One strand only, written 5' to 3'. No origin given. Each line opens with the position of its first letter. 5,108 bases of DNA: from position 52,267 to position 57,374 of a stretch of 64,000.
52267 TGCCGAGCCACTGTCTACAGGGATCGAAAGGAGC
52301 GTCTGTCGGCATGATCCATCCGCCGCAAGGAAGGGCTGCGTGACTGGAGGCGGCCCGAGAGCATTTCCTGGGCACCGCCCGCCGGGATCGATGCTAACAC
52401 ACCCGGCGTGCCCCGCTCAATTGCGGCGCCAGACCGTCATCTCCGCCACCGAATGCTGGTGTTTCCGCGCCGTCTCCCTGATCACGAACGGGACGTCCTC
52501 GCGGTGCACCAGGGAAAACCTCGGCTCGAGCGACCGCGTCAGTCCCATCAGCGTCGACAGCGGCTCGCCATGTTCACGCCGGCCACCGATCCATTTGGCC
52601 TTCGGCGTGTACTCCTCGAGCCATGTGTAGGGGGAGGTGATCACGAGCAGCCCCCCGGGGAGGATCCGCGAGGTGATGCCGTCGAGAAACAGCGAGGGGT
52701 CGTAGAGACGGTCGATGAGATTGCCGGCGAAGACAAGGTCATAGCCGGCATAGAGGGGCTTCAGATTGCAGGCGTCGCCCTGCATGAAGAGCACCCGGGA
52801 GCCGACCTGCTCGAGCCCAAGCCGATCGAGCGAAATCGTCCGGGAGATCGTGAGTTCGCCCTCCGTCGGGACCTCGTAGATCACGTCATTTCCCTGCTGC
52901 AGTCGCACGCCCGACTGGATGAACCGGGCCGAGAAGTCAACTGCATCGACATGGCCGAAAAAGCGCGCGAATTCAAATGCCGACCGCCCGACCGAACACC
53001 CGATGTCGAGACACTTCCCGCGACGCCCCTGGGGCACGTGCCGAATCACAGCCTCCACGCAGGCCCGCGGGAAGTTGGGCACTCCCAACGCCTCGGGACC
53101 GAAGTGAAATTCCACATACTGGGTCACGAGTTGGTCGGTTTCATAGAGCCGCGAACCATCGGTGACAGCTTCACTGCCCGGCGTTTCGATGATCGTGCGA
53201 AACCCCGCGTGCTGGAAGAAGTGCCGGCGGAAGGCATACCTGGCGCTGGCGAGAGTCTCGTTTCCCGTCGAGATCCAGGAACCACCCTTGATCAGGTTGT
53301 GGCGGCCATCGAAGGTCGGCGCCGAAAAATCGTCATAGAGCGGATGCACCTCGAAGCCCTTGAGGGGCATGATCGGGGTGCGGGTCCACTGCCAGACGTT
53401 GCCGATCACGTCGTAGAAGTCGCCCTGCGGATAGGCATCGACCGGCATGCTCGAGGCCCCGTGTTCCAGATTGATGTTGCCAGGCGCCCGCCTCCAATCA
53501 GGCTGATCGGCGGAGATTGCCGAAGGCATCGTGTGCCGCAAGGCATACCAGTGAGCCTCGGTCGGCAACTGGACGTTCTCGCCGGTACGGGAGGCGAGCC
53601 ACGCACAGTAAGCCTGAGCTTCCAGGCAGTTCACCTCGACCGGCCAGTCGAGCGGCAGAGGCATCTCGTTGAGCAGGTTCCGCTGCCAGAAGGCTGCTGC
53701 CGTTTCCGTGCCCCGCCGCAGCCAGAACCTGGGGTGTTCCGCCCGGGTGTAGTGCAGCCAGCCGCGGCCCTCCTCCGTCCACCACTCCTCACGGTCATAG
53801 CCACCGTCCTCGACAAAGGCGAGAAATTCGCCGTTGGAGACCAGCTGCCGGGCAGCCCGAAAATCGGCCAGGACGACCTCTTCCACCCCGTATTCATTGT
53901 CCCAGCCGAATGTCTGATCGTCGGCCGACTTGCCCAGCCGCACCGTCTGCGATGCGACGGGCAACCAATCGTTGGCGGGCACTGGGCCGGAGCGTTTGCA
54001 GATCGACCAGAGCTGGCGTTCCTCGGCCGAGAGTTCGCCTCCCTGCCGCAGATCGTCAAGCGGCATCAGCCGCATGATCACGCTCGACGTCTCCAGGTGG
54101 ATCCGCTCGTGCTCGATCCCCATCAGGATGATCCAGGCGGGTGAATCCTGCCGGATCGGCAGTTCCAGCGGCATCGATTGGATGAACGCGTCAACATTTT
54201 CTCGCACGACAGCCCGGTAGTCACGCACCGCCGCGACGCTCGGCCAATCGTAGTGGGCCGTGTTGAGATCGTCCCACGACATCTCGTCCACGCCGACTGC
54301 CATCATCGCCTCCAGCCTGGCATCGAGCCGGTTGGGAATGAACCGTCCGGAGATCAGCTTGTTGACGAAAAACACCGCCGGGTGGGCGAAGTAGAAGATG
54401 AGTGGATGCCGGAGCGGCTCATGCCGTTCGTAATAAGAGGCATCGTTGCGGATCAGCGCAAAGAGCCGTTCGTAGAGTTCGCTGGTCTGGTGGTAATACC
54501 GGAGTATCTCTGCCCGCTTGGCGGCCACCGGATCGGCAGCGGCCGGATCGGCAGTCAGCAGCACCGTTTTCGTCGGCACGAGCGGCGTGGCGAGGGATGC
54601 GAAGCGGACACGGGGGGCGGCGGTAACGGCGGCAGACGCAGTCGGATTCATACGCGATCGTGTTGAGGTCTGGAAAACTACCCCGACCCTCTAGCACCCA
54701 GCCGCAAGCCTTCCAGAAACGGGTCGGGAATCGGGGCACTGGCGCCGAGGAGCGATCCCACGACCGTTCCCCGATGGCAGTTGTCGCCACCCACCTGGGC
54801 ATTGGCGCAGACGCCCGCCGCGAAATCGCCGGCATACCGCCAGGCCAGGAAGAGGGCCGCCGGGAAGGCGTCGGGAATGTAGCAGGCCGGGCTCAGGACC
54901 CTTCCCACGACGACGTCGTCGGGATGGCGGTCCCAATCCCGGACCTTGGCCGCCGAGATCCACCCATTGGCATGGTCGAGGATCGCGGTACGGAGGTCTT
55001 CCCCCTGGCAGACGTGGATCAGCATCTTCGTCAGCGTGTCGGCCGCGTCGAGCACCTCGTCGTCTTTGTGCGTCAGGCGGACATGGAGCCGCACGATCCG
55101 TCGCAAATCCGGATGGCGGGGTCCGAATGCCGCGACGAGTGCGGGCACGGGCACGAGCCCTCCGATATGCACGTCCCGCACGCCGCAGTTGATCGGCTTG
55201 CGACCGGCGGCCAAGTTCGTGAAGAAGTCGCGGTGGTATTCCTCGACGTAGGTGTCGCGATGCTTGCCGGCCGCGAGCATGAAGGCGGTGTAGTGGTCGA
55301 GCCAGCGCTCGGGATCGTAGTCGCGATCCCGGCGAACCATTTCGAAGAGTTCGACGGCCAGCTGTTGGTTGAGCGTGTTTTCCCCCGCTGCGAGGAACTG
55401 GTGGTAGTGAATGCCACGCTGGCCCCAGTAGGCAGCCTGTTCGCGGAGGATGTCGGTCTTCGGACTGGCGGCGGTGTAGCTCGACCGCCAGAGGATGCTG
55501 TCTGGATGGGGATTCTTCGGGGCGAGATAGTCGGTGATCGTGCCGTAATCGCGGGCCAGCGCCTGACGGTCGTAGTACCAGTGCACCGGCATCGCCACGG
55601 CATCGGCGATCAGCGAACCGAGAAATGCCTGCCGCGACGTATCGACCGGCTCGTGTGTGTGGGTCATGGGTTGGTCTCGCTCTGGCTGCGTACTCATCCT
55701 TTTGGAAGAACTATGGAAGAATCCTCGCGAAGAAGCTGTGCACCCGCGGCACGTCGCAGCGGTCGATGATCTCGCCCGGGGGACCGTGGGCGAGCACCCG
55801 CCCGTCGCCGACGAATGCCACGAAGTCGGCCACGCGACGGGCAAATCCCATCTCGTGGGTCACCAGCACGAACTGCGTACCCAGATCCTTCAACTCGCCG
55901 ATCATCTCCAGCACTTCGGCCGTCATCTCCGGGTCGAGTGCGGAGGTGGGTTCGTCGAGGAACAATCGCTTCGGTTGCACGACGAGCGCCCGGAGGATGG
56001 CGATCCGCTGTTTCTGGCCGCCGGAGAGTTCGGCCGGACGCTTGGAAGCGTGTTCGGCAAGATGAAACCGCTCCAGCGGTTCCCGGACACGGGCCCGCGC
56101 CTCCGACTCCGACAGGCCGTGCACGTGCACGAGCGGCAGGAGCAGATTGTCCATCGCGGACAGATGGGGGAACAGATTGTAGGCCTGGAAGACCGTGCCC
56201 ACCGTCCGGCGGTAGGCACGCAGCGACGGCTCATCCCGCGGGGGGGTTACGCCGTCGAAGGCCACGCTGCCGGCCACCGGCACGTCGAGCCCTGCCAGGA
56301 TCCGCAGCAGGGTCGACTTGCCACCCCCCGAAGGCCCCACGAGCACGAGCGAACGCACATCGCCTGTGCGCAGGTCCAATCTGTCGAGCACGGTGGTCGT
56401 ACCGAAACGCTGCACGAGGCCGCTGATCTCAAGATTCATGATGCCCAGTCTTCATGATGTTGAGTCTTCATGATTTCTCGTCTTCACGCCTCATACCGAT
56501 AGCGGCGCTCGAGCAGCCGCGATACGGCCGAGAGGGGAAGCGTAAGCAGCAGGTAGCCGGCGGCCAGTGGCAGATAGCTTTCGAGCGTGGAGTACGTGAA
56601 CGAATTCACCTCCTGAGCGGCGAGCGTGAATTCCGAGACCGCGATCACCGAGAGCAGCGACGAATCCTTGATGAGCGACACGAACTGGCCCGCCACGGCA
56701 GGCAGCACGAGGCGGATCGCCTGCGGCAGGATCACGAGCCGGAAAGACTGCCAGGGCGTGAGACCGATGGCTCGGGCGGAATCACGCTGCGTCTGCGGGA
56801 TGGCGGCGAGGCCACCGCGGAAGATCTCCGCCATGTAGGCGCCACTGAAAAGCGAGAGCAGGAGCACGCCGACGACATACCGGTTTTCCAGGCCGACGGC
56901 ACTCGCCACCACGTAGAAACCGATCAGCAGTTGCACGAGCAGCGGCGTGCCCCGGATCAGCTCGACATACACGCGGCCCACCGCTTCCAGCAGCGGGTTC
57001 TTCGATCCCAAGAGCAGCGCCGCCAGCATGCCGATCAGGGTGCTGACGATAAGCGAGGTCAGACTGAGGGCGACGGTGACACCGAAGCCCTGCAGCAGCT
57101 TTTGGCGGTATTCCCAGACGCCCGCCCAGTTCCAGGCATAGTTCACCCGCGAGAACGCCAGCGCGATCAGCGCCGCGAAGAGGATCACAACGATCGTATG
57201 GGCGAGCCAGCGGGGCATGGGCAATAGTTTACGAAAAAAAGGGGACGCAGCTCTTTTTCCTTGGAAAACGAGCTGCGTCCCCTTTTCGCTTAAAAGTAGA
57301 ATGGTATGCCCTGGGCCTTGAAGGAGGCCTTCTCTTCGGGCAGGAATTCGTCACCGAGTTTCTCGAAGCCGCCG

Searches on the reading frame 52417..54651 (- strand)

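Call 74: search_protein_families(library=pfam, proteins=[window:52417-54651:-], max_evalue=0.001)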
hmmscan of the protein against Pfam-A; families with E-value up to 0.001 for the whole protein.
window:52417-54651:- (744 aa): 7 families
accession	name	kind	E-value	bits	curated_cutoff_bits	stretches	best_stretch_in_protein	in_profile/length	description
PF03781.23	FGE-sulfatase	-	1.6e-25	90.7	23.3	1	230-487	6-254/255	Sulfatase-modifying factor enzyme 1-like domain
PF12867.12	DinB_2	-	1.9e-07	32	24.8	1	55-188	4-127/128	DinB superfamily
PF13847.12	Methyltransf_31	-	1.7e-06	28.2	27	0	619-675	55-113/145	Methyltransferase domain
PF08241.18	Methyltransf_11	-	4.6e-06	27.6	21.2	1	548-671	1-95/95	Methyltransferase domain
PF13649.12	Methyltransf_25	-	1.1e-05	26.5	27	0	548-584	2-40/97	Methyltransferase domain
PF08242.18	Methyltransf_12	-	1.1e-05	26.5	30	1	548-669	1-98/98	Methyltransferase domain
PF13489.12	Methyltransf_23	-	2.2e-05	24.7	27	1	530-675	8-120/164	Methyltransferase domain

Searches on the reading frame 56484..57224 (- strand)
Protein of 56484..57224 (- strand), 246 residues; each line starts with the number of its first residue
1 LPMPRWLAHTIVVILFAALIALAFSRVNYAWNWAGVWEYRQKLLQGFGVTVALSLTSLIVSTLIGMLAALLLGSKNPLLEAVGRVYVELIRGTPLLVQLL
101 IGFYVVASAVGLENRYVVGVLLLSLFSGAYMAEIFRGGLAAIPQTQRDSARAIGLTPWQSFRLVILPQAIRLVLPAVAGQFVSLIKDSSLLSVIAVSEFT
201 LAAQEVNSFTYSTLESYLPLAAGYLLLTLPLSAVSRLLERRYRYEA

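Call 74: search_protein_families(library=pfam, proteins=[window:56484-57224:-], max_evalue=0.001)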
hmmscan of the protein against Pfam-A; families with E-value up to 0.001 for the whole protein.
window:56484-57224:- (246 aa): 1 family
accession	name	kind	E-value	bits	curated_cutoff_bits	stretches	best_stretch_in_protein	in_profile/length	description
PF00528.27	BPD_transp_1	-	9.2e-25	87.9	26.4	1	65-243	1-183/184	Binding-protein-dependent transport system inner membrane component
